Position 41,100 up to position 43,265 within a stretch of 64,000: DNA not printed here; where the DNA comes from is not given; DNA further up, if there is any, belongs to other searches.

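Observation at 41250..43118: Tandemly duplicated M90 (MtfA-like) peptidase with a zinc ribbon and membrane anchor, likely co-transcribed with larC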

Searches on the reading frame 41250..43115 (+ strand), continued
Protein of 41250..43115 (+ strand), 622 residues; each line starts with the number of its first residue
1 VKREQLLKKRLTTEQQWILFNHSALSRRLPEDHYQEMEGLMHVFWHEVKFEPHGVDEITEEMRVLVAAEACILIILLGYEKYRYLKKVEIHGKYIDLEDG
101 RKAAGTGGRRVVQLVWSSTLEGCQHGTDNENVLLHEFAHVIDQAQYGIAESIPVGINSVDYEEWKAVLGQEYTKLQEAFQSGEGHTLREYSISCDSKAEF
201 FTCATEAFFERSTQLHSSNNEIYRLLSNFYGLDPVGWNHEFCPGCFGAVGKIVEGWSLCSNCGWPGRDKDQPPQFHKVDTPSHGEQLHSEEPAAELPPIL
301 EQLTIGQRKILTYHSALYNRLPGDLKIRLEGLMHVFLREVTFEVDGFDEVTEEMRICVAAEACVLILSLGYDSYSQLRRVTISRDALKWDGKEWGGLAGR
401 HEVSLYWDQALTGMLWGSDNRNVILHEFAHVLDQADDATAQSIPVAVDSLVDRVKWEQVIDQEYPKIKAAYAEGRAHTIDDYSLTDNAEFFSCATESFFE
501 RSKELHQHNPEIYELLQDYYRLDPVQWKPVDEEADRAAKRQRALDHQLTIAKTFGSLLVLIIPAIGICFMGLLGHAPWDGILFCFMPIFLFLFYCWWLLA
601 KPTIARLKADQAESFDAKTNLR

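Call 26: find_encoding_contigs(protein=P0004, flank=6000, max_places=3)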
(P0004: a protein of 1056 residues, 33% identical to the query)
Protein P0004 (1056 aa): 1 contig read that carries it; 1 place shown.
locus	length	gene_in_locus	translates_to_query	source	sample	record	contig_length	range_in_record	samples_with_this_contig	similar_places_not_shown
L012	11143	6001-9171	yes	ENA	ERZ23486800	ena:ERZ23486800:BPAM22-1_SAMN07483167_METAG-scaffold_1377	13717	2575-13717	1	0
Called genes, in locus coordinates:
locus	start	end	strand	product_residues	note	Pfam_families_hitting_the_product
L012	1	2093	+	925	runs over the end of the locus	PF07995:GSDH, PF13442:Cytochrome_CBB3 (faint), PF00034:Cytochrom_C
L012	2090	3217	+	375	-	PF01546:Peptidase_M20, PF07687:M20_dimer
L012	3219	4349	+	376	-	PF00266:Aminotran_5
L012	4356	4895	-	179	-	PF13428:TPR_14 (faint), PF14559:TPR_19 (faint)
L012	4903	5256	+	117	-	-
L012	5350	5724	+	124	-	-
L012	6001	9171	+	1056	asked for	PF06167:Peptidase_M90, PF07737:ATLF (faint), PF06167:Peptidase_M90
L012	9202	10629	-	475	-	PF07394:DUF1501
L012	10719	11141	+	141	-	?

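Call 28: search_solved_structures(query=window:41250-43115:+, max_evalue=0.01, show_alignments=2)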
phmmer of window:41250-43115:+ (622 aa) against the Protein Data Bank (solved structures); distinct sequences matched with E-value up to 0.01: 2.
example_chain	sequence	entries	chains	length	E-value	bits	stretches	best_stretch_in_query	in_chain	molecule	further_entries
3dl1_A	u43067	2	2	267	1.3e-05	27.7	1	418-528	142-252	Putative Metal-dependent Hydrolase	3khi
9srw_E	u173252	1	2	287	1.7e-05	27.3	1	418-527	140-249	Mlc titration factor A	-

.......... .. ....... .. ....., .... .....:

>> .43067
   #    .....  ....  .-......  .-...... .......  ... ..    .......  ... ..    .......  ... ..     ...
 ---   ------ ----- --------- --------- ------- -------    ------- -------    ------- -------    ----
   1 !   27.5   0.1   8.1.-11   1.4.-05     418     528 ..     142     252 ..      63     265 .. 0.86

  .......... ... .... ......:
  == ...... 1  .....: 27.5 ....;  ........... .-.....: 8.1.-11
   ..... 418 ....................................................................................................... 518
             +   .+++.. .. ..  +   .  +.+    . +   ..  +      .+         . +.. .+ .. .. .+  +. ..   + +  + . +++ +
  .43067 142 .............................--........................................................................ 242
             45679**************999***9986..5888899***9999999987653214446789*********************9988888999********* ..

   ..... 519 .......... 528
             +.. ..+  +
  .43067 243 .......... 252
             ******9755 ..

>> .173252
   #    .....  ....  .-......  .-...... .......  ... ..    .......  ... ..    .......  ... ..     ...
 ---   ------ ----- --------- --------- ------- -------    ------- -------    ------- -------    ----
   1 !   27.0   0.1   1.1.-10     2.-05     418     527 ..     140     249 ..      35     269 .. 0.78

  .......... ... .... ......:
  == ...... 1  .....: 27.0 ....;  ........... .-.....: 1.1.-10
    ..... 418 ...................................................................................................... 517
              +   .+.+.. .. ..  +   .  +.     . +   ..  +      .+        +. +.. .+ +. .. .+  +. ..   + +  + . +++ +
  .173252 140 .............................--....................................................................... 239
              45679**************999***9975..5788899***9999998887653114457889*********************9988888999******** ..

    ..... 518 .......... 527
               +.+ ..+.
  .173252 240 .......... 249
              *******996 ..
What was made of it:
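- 42150..42839 (+): M90 domain 2 (aa 301-530). It matches PDB MtfA over aa 418-528 (call 28).
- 42714..42716 (+): Glu489, predicted third zinc ligand of domain 2. Alignment to 3DL1 and 9SRW MtfA (call 28).
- Sequence alignment to MtfA places Glu489 on the zinc-ligand Glu (call 28).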

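Call 40: find_related_loci(query=A1, collection=genome_contigs, flank=10000)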
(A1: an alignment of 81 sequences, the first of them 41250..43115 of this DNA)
Query A1 (622 aa) in genome_contigs; peptide patterns used: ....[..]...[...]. (x = any residue, [..] = any of these).
600 stretches matched a pattern (row limit reached: there are more); 594 encode a relative of the query (tblastn E <= 1e-3); the best 80 are kept; 80 distinct loci.
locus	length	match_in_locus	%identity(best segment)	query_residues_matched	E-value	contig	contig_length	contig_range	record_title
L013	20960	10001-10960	67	1-602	4e-131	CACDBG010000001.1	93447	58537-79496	uncultured Verrucomicrobia bacterium isolate AG-365-D08 genome assembly, contig: AG-365-D08_NODE_1, whole genome shotgun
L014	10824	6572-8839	33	1-541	7e-81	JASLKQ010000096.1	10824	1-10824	MAG: Verrucomicrobiota bacterium isolate ETNP1_MAG_4 NODE_96_length_10824_cov_4.294408, whole genome shotgun sequence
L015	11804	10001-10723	46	1-528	1e-51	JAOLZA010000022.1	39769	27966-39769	Verrucomicrobia bacterium isolate AH-558-L06 AH-558-L06_NODE_22, whole genome shotgun sequence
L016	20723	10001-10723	39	4-527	1e-41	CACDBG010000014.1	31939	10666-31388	uncultured Verrucomicrobia bacterium isolate AG-365-D08 genome assembly, contig: AG-365-D08_NODE_14, whole genome shotgu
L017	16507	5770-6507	36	19-532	9e-40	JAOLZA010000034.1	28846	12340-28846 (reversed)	Verrucomicrobia bacterium isolate AH-558-L06 AH-558-L06_NODE_34, whole genome shotgun sequence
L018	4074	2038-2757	38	11-529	4e-39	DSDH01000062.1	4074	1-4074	MAG TPA_asm: Phycisphaerales bacterium isolate SpSt-1214 Ga0129302_1014773, whole genome shotgun sequence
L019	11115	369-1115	37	21-535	6e-38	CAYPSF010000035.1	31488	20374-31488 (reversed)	MAG TPA_asm: uncultured Bifidobacteriaceae bacterium isolate binchicken_co54_474 genome assembly, contig: NODE_2392_leng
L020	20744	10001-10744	36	2-528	5e-38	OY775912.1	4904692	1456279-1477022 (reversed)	MAG: Anaerohalosphaeraceae bacterium isolate 978f9c3d-91dc-4e11-95ec-8fa255ba7f00 genome assembly, chromosome: 1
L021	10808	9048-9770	36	6-527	8e-38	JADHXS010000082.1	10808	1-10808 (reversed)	MAG: Phycisphaerae bacterium isolate BS750m-G59 BS-750m-C11349, whole genome shotgun sequence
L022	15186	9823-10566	37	2-531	9e-38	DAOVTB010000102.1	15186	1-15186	MAG TPA_asm: Candidatus Muiribacteriota bacterium isolate CSMAG_1642 CSMAG_1642_k141_1313055_length_15186_cov_11.0000, w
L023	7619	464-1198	36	2-527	7e-38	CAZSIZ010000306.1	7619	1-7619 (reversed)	MAG TPA_asm: uncultured bacterium isolate SRP077602_co8_260 genome assembly, contig: NODE_13063_length_7619_cov_5.364357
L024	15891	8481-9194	40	7-531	2e-37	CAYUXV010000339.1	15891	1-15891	MAG TPA_asm: uncultured Verrucomicrobiota bacterium isolate SRP092796_co4_574 genome assembly, contig: k141_505372, whol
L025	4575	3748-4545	35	3-528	5e-37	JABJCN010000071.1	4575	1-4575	MAG: Opitutia bacterium isolate SI073_bin56 k141_2023469, whole genome shotgun sequence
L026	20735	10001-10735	37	2-527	9e-37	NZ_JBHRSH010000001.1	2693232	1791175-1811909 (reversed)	Hyphococcus aureus strain KCTC 62394 soapdenovo_K_127_1, whole genome shotgun sequence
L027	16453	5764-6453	38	15-531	1e-36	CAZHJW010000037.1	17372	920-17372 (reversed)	MAG TPA_asm: uncultured Pedosphaera sp. isolate SRP077602_co9_528 genome assembly, contig: NODE_4015_length_17372_cov_9.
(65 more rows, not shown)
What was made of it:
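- Tried and rejected: The repeat scan with the family alignment worked (call 40).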

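Call 44: predict_structure(alignment_id=A1)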
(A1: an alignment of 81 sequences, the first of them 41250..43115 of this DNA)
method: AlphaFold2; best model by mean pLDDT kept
length: 622 residues; sequences in the alignment: 81
mean_pLDDT: 83.1   pTM: 0.53
mean pLDDT of the five models: 83.1, 82.7, 82.6, 81.9, 81.2
residues with pLDDT >= 90: 347; 70-90: 172; 50-70: 36; < 50: 67
segments of 3 or more residues with pLDDT < 50: 240-298, 615-622
pLDDT, mean of each block of 10 residues (from residue 1): 85 89 90 92 96 95 97 89 94 91 92 95 85 94 76 88 91 85 77 72 93 93 94 80 36 36 36 32 41 46 93 95 95 95 97 98 97 93 95 95 97 90 98 90 84 90 94 94 93 98 97 97 91 75 76 76 74 67 75 78 69 48 36
secondary structure, 60 per line:
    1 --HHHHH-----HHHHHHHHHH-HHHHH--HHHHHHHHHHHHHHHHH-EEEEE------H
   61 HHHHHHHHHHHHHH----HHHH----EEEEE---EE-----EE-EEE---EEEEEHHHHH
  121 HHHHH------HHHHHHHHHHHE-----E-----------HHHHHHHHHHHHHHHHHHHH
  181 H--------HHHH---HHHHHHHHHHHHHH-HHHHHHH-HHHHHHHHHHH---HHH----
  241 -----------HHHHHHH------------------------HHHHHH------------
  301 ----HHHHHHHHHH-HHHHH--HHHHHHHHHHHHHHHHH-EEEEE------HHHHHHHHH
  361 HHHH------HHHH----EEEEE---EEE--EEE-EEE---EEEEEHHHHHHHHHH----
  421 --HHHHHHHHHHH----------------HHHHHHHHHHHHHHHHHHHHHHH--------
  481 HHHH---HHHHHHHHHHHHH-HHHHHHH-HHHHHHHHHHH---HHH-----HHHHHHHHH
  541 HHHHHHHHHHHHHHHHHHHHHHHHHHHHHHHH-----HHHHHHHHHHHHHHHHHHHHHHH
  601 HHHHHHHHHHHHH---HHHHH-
elements in order: H3-7 H13-22 H24-28 H31-47 E49-53 H60-74 H79-82 E87-91 E105-107 E111-115 H116-125 H132-142 H161-181 H190-193 H197-210 H212-218 H220-230 H252-258 H283-288 H305-314 H316-320 H323-339 E341-345 H352-364 H371-374 E379-383 E387-389 E392-394 E396-398 E402-406 H407-416 H423-433 H450-472 H481-484 H488-500 H502-508 H510-520 H532-572 H578-613 H617-621
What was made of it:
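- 41973..42035 (+): Cys4 zinc-ribbon-like knuckle CPGC-x13-CSNC (aa 242-262). AF2 pLDDT is below 50 (call 44).
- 42036..42149 (+): Low-complexity linker (aa 263-300). AF2 pLDDT is below 50 over aa 240-298 (call 44).
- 42906..42974 (+): Hydrophobic helix 1 of the C-terminal anchor (aa 553-575). AF2 helix 532-572 (call 44).
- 42987..43049 (+): Hydrophobic helix 2 of the C-terminal anchor (aa 580-600). AF2 helix 578-613 (call 44).
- On Peptidase family M90 (Pfam PF06167, MtfA-like): The AF2 model has both domains at high pLDDT (call 44).
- On Integral-membrane anchored protein (C-terminal helical hairpin): AF2 models helices there (call 44).
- Checked: AF2 models them as long helices 532-572 and 578-613 (call 44).
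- AF2 mean pLDDT is 83, with both domains mostly above 90 (call 44). The relative placement of the two heads is not resolved (pTM 0.53), and the ribbon is not modelled (pLDDT below 50) (call 44).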

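Call 48: fold_search(model_id=the predicted structure, library=pdb)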
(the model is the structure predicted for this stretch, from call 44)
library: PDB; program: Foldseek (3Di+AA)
matches with E <= 10: 79; with E <= 0.001: 2
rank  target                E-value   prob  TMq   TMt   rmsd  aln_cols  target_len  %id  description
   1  3dl1                  3.7e-08  1.00  0.30  0.86   3.4       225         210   22  Crystal structure of a Putative Metal-dependent Hydrolase (YP_001336084.1) from Klebsiella pneumoniae subsp. pneumoniae  (released 2008-08-26)
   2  3khi                  6.1e-08  1.00  0.33  0.87   3.1       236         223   17  Crystal structure of a Putative Metal-dependent Hydrolase (YP_001336084.1) from Klebsiella pneumoniae subsp. pneumoniae  (released 2009-11-10)
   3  9g3t_B                5.4e-03  1.00  0.22  0.56   6.7       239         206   15  Structure of the PRO-PRO endopeptidase (PPEP-3) E153A Y189F from Geobacillus thermodenitrificans (released 2025-07-23)
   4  9g5j_D                9.5e-03  1.00  0.21  0.53   5.3       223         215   15  Structure of the PRO-PRO endopeptidase (PPEP-3) E153A Y189F in complex with substrate peptide Ac-EPLPPPP-NH2 from Geob (released 2025-07-30)
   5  6r5a_A                1.1e-02  1.00  0.21  0.60   4.8       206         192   19  Crystal structure of PPEP-1(W103F) (released 2019-06-12)
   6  9g5j_A                2.3e-02  1.00  0.21  0.52   6.9       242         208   14  Structure of the PRO-PRO endopeptidase (PPEP-3) E153A Y189F in complex with substrate peptide Ac-EPLPPPP-NH2 from Geob (released 2025-07-30)
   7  5a0s_A                2.6e-02  1.00  0.21  0.55   5.8       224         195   15  Apo-structure of metalloprotease Zmp1 variant E143A from Clostridium difficile (released 2015-08-05)
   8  1pwu_B                3.0e-02  0.72  0.21  0.18  25.6       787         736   10  Crystal Structure of Anthrax Lethal Factor complexed with (3-(N-hydroxycarboxamido)-2-isobutylpropanoyl-Trp-methylamid (released 2004-02-03)
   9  6r55_A                3.2e-02  1.00  0.22  0.62   4.6       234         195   14  Crystal structure of PPEP-1(E184K) (released 2019-06-12)
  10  5n12_B                3.5e-02  1.00  0.22  0.62   4.5       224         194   15  Crystal structure of TCE treated rPPEP-1 (released 2018-05-30)
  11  7pub_F6               1.8e-01  0.08  0.09  0.13  34.7       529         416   10  Late assembly intermediate of the Trypanosoma brucei mitoribosomal small subunit (released 2022-05-04)
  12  5xbv                  1.9e-01  0.72  0.11  0.36   9.7       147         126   10  Crystal structure of Wss1 mutant from saccharomyces cerevisiae (released 2018-03-28)
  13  5xbn                  2.4e-01  0.72  0.11  0.38   9.7       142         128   12  crystal structure of Wss1 from saccharomyces cerevisiae (released 2018-03-28)
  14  8i0k_C                2.9e-01  0.12  0.10  0.17  22.5       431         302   10  Cryo-electron microscopic structure of the 2-oxoglutarate dehydrogenase(E1) with TCAIM complex (released 2024-05-01)
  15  9eyg_A                1.5e+00  0.05  0.12  0.12  25.4       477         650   12  Structure of Tannerella forsythia endopeptidase O (TfPepO) (released 2025-10-29)
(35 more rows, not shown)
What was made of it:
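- On Peptidase family M90 (Pfam PF06167, MtfA-like): Foldseek to 3DL1/3KHI gives TM 0.86-0.87 normalised to the target (call 48).
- Foldseek to Klebsiella MtfA 3DL1/3KHI gives E about 4e-8 and TM 0.86-0.87 (call 48).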

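Call 50: find_related_loci(query=A1, collection=metagenome_contigs, flank=10000)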
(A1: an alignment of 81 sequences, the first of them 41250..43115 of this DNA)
Query A1 (622 aa) in metagenome_contigs; peptide patterns used: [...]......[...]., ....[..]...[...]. (x = any residue, [..] = any of these).
600 stretches matched a pattern (row limit reached: there are more); 585 encode a relative of the query (tblastn E <= 1e-3); the best 80 are kept; 80 distinct loci.
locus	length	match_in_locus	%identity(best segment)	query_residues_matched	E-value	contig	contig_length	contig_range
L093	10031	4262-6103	37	3-528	4e-43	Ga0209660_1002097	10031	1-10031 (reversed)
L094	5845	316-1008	38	9-528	2e-41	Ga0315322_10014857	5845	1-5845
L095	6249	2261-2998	39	2-528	8e-41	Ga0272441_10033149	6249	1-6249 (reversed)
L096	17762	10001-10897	33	2-527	2e-39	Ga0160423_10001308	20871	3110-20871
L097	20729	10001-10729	37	2-527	5e-39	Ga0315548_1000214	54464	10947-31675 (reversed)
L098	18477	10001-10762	35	2-527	1e-37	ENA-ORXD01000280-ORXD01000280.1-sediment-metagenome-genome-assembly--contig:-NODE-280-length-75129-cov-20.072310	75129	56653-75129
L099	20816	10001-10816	35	1-540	1e-37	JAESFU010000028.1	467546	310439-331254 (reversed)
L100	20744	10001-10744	33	18-533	2e-37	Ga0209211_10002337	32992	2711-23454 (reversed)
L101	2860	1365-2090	34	7-527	2e-37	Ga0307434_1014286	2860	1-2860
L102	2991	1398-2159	36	1-528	4e-37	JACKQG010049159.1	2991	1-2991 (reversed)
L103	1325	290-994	39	11-527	3e-38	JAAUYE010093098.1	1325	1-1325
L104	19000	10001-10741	36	2-527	2e-36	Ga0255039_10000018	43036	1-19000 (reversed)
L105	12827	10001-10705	36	15-528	3e-36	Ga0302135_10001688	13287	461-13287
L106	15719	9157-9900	35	4-527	2e-36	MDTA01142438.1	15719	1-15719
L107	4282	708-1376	36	15-528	3e-36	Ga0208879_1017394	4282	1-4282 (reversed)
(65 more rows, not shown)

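Call 59: list_cluster_members(proteins=[window:41250-43115:+, P0001, P0002, P0007, P0110])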
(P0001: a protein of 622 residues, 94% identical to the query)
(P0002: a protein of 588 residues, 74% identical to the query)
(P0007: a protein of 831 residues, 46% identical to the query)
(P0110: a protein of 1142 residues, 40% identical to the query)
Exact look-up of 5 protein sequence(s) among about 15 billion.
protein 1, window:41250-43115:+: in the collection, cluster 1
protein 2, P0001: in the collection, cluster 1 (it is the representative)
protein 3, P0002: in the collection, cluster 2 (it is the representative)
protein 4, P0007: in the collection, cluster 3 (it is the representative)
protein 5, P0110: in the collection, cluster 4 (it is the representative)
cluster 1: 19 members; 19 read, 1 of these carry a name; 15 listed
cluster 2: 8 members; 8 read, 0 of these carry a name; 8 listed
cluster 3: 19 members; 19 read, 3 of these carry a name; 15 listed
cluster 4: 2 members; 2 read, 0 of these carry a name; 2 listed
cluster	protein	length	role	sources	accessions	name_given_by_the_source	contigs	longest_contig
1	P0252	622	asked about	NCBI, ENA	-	-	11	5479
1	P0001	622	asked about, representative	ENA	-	-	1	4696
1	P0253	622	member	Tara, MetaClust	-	strand:- start:137 stop:2005 length:1869 start_codon:yes stop_codon:yes gene_type:complete | TARA_124_SRF_0.45-0.8_scaffold146134_1_gene144651 COG3228 K09933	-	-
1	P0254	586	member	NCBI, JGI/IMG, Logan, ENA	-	-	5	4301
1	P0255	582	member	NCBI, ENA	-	-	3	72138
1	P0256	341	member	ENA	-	-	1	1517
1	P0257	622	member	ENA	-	-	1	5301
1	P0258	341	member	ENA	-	-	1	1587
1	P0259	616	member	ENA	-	-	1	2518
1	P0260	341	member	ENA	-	-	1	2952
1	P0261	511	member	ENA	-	-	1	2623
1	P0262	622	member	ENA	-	-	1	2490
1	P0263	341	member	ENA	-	-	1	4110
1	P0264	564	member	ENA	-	-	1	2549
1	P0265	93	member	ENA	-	-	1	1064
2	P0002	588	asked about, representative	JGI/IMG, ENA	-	-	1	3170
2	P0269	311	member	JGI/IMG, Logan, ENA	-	-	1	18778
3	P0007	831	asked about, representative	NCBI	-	-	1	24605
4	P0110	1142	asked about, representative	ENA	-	-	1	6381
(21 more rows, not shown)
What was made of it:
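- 41250..43118 (+): CDS of the 622-aa double-M90 protein (GTG start, TAG stop). The exact protein is on 11 public contigs (call 59).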

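Call 61: find_encoding_contigs(protein=P0269, flank=6000, max_places=3)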
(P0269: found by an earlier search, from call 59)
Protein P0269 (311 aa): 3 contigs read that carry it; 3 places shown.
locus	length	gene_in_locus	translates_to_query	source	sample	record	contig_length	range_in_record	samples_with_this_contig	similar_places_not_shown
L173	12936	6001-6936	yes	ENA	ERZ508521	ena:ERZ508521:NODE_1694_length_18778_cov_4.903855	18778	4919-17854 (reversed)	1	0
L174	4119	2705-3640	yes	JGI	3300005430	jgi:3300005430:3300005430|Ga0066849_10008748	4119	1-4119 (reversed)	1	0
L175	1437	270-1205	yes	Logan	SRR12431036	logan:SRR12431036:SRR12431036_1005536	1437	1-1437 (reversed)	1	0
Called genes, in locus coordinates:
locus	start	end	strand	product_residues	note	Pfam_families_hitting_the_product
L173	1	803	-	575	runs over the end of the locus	?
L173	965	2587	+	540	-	PF00587:tRNA-synt_2b, PF03129:HGTP_anticodon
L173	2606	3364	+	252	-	PF00731:AIRC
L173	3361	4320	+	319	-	PF13365:Trypsin_2, PF13180:PDZ_2, PF00595:PDZ (faint), PF17820:PDZ_6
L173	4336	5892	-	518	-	-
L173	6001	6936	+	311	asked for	PF06167:Peptidase_M90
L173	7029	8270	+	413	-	-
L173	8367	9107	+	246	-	PF05721:PhyH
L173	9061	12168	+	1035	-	PF07635:PSCyt1, PF07583:PSCyt2, PF07587:PSD1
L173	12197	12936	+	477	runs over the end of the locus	PF07394:DUF1501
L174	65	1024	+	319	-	PF13365:Trypsin_2, PF13180:PDZ_2, PF00595:PDZ (faint), PF17820:PDZ_6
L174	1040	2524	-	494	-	-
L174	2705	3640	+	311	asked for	PF06167:Peptidase_M90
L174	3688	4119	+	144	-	?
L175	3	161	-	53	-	?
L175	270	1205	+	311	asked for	PF06167:Peptidase_M90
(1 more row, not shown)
